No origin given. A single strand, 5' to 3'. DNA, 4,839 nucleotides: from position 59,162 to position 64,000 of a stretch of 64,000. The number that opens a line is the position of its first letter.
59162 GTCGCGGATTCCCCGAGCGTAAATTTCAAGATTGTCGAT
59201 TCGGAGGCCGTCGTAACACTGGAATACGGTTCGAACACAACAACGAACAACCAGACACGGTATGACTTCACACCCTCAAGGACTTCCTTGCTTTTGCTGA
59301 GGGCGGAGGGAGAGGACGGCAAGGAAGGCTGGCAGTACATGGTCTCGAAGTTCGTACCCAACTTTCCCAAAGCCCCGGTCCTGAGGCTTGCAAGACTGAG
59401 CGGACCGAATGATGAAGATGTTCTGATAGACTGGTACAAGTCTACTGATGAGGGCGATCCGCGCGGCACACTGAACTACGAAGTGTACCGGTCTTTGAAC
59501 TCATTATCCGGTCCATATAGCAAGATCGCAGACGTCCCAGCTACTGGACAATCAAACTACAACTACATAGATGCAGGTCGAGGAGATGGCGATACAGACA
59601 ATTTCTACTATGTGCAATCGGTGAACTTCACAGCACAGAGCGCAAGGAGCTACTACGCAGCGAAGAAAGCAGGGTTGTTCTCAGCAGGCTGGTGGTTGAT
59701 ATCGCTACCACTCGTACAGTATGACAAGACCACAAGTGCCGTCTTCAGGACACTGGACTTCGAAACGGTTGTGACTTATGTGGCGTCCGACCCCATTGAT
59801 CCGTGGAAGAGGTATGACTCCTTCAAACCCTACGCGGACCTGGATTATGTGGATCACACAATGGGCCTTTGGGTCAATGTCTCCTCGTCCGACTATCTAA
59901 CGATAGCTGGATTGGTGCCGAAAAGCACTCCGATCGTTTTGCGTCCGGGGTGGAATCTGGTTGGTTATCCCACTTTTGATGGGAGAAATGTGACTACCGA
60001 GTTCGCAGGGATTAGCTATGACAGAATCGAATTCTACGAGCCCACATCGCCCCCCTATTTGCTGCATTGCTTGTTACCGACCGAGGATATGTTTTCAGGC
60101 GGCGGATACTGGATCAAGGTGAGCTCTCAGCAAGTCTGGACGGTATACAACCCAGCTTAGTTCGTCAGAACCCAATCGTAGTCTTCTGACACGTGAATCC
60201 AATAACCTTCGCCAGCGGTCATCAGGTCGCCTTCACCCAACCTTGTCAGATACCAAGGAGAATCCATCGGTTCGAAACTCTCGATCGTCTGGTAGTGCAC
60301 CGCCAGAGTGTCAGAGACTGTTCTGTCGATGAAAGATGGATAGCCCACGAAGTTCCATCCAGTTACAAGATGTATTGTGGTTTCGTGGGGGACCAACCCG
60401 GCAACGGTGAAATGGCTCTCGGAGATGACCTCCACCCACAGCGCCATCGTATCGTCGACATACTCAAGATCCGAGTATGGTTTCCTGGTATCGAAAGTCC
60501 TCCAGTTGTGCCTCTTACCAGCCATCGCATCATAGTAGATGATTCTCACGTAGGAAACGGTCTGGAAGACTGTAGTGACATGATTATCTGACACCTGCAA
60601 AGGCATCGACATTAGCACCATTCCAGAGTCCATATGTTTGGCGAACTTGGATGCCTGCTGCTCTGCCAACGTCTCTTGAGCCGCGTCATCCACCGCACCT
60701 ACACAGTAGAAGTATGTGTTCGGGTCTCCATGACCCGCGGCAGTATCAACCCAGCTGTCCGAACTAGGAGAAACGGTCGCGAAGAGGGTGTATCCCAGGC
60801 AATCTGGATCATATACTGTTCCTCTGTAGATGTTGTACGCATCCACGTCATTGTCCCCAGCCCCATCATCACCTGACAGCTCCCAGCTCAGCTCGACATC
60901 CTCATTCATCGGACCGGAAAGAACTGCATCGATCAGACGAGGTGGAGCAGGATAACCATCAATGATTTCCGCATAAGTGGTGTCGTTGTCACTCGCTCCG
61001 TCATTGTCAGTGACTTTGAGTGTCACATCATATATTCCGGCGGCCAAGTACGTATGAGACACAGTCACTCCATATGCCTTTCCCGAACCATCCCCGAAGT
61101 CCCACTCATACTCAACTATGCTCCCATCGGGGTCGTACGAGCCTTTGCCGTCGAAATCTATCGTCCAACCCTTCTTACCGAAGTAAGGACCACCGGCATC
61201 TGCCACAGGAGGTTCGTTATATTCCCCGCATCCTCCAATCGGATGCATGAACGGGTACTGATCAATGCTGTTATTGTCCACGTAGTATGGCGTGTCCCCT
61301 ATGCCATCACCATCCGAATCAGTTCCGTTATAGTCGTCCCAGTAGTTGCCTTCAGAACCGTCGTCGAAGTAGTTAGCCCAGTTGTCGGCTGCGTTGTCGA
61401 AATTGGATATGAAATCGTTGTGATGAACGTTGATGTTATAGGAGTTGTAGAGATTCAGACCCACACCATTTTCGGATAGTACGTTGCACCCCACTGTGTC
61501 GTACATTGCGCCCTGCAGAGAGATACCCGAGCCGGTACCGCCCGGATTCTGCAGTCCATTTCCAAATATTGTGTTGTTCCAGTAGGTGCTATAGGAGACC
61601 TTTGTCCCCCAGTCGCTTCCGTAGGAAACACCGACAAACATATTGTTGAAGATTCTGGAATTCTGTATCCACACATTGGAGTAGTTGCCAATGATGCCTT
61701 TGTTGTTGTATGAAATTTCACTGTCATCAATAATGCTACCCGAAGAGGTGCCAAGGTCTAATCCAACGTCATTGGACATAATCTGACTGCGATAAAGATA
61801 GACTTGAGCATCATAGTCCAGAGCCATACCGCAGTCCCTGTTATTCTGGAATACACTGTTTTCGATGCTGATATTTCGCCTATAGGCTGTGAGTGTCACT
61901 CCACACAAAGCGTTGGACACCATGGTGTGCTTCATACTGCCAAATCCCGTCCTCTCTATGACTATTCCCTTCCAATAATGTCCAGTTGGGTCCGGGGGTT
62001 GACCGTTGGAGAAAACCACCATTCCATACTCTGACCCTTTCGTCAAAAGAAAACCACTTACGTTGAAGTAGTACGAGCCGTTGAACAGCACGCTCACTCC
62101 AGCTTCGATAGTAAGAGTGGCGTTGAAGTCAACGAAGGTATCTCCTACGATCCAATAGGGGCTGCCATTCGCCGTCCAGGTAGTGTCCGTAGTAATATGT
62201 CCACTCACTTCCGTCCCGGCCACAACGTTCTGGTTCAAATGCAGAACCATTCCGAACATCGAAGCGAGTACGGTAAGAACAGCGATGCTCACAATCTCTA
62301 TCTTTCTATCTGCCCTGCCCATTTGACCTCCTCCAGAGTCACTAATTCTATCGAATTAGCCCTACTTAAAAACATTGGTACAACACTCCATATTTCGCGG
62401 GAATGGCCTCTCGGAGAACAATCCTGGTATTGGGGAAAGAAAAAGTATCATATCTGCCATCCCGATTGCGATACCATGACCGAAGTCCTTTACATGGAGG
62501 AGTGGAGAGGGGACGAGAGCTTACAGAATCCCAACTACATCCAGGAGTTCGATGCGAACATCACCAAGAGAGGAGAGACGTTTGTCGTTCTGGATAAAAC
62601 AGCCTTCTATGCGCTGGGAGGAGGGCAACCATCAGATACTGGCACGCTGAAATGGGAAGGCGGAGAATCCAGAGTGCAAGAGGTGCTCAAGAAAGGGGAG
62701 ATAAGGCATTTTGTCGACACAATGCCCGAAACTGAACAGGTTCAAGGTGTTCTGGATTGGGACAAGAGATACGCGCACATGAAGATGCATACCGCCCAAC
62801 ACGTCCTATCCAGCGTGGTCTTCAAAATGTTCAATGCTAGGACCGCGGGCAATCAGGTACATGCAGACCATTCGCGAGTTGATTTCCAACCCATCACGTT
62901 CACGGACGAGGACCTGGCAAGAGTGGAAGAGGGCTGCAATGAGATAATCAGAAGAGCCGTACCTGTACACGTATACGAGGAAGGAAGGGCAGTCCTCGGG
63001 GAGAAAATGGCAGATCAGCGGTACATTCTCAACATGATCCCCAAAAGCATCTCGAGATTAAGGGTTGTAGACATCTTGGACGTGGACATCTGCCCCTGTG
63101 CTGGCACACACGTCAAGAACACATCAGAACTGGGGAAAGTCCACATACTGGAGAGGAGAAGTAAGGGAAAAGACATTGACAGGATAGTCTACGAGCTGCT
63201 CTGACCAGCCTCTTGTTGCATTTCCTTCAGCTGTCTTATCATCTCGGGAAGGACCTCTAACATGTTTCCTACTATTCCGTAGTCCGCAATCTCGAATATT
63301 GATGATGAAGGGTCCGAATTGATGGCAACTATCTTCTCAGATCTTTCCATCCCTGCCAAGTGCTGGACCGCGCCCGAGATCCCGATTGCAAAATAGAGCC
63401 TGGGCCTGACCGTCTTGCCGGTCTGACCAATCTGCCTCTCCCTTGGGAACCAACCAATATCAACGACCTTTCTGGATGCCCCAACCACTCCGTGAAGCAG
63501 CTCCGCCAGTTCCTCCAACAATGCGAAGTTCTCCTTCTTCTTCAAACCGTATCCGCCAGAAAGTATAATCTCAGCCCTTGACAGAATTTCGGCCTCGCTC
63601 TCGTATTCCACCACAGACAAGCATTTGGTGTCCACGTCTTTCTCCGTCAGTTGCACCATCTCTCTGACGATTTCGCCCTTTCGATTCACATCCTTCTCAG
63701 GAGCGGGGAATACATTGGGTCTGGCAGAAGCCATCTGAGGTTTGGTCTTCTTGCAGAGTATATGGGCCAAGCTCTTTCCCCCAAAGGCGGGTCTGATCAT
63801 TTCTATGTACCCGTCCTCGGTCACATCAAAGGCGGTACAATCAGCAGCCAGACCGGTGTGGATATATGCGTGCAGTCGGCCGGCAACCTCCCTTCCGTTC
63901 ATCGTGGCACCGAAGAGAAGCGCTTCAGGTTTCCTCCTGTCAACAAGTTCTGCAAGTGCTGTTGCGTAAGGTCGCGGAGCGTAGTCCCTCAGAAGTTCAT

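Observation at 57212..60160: Gingipain-family (C25) extracellular cysteine peptidase in an archaeal genome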

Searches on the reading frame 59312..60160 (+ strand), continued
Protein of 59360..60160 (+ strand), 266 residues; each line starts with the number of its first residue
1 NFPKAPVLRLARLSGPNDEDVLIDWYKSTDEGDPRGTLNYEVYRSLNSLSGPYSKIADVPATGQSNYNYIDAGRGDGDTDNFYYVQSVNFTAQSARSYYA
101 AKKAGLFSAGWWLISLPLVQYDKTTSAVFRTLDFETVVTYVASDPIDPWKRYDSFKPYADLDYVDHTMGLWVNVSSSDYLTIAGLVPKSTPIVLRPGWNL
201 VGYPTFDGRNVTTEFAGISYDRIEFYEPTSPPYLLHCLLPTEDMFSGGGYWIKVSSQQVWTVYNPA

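Call 67: search_protein_families(library=ncbifam, proteins=[window:59357-60157:+, P0138, P0301], max_evalue=1)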
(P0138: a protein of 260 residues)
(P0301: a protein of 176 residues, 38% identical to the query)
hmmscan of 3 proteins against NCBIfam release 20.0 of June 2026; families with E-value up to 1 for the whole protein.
window:59357-60157:+ (267 aa): 0 families

P0138 (260 aa): 1 family
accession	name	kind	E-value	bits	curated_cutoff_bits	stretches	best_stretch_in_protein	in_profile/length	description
NF010892.0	PRK14299.1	equivalog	0.074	12.3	392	1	40-81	66-107/291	chaperone protein DnaJ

P0301 (176 aa): 1 family
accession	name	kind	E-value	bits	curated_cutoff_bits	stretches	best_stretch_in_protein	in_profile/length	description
NF009825.0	PRK13302.1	equivalog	0.16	11.4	253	1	76-109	181-214/271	aspartate dehydrogenase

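Call 73: find_encoding_contigs(protein=P0294, flank=10000, max_places=1)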
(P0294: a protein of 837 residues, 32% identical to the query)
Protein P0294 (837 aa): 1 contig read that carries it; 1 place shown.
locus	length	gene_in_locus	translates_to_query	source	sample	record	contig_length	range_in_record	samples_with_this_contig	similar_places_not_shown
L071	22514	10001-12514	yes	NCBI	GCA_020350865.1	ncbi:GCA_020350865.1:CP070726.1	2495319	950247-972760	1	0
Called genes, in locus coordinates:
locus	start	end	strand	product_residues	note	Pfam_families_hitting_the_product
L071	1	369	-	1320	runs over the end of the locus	PF00082:Peptidase_S8, PF17957:Big_7 (weak), PF13750:Big_3_3 (faint)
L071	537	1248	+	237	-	PF04055:Radical_SAM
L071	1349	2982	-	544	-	PF00890:FAD_binding_2, PF01266:DAO (weak), PF03486:HI0933_like (weak), PF07992:Pyr_redox_2 (weak)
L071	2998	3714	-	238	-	PF13183:Fer4_8 (faint), PF13534:Fer4_17 (faint), PF13237:Fer4_10, PF12838:Fer4_7 (weak), PF13187:Fer4_9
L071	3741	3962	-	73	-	PF00037:Fer4 (weak)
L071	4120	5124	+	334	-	-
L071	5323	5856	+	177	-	-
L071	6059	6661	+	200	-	PF10502:Peptidase_S26, PF00717:Peptidase_S24 (weak)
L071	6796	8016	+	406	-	-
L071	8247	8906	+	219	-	-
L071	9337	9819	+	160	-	-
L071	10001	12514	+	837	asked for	PF05048:NosD, PF13229:Beta_helix, PF05048:NosD, PF13229:Beta_helix, PF05048:NosD, PF13229:Beta_helix, PF05048:NosD, PF13229:Beta_helix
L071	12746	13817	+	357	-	PF01702:TGT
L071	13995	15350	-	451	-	PF06245:DUF1015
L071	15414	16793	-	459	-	PF02386:TrkH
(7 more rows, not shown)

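Call 74: find_encoding_contigs(protein=P0304, flank=10000, max_places=1)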
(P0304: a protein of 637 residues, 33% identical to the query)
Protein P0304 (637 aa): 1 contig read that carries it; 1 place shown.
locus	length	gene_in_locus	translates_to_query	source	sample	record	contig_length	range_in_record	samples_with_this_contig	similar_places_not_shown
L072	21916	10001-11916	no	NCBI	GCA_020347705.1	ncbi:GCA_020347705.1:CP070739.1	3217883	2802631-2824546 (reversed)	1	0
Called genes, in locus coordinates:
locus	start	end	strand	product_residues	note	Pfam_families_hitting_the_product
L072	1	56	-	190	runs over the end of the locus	-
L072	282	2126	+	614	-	PF01565:FAD_binding_4, PF02913:FAD-oxidase_C, PF13183:Fer4_8, PF13237:Fer4_10 (faint), PF13534:Fer4_17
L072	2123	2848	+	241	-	PF02754:CCG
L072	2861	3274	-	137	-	PF12172:zf-ChsH2, PF01796:OB_ChsH2_C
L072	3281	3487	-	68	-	PF02803:Thiolase_C (faint), PF22691:Thiolase_C_1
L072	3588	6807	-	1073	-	PF00082:Peptidase_S8, PF16967:TcfC (faint), PF00801:PKD (faint), PF18911:PKD_4 (faint), PF17957:Big_7 (weak), PF22352:K319L-like_PKD (faint)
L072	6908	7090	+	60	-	-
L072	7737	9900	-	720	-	PF01839:FG-GAP (faint), PF13517:FG-GAP_3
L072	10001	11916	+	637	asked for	PF05048:NosD, PF13229:Beta_helix, PF05048:NosD, PF13229:Beta_helix, PF05048:NosD, PF13229:Beta_helix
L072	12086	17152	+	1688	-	PF00801:PKD, PF18911:PKD_4, PF18911:PKD_4, PF00801:PKD, PF00801:PKD, PF18911:PKD_4, PF22352:K319L-like_PKD, PF18911:PKD_4, +20 more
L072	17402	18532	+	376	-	PF18884:TSP3_bac (weak)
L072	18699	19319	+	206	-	-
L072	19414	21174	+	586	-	PF05048:NosD (weak), PF13229:Beta_helix, PF05048:NosD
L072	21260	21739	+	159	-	PF00571:CBS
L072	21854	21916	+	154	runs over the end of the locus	PF00571:CBS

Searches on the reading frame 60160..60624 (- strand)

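Call 66: search_protein_families(library=pfam, proteins=[window:60160-60624:-], max_evalue=10)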
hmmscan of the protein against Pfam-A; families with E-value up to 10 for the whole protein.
window:60160-60624:- (155 aa): 1 family
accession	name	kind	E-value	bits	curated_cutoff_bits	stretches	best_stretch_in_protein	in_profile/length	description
PF10034.15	Dpy19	-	0.094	11.3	27.2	1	25-112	480-565/653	Q-cell neuroblast polarisation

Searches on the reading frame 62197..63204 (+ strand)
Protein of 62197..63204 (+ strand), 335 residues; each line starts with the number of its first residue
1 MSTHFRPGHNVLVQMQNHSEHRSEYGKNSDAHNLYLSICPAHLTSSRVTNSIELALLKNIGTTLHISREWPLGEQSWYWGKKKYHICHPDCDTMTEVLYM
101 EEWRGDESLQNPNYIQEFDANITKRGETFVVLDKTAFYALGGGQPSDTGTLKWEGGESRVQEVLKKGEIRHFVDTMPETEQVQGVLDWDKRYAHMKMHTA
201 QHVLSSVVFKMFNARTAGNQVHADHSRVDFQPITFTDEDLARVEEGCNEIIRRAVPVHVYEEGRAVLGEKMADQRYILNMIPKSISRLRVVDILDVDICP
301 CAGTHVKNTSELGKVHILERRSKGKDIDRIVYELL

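Call 13: search_protein_families(library=pfam, proteins=[window:62197-63204:+], max_evalue=0.001)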
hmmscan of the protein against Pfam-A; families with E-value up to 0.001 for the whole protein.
window:62197-63204:+ (335 aa): 2 families
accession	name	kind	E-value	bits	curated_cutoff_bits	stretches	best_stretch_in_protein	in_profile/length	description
PF01411.24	tRNA-synt_2c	-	1.5e-12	47.3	30.3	1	91-188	448-550/552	tRNA synthetases class II (A)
PF07973.19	tRNA_SAD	-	1.6e-11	44.5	24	1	288-330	1-43/44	Threonyl and Alanyl tRNA synthetase second additional domain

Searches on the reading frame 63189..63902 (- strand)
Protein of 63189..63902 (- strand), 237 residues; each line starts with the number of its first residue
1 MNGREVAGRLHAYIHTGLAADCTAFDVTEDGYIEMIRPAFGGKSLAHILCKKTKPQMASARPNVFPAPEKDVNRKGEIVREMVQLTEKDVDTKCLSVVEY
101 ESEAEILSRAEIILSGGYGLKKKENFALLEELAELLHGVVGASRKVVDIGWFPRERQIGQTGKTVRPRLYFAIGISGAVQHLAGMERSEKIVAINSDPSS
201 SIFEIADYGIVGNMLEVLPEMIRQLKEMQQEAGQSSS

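Call 13: search_protein_families(library=pfam, proteins=[window:63189-63902:-], max_evalue=0.001)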
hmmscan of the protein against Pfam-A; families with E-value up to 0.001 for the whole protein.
window:63189-63902:- (237 aa): 2 families
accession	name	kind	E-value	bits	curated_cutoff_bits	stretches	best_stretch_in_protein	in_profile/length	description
PF00766.25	ETF_alpha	-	6.5e-36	122.6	27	1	107-186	2-81/81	Electron transfer flavoprotein FAD-binding domain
PF01012.27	ETF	-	3.8e-15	56.6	26.7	1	3-80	101-175/181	Electron transfer flavoprotein domain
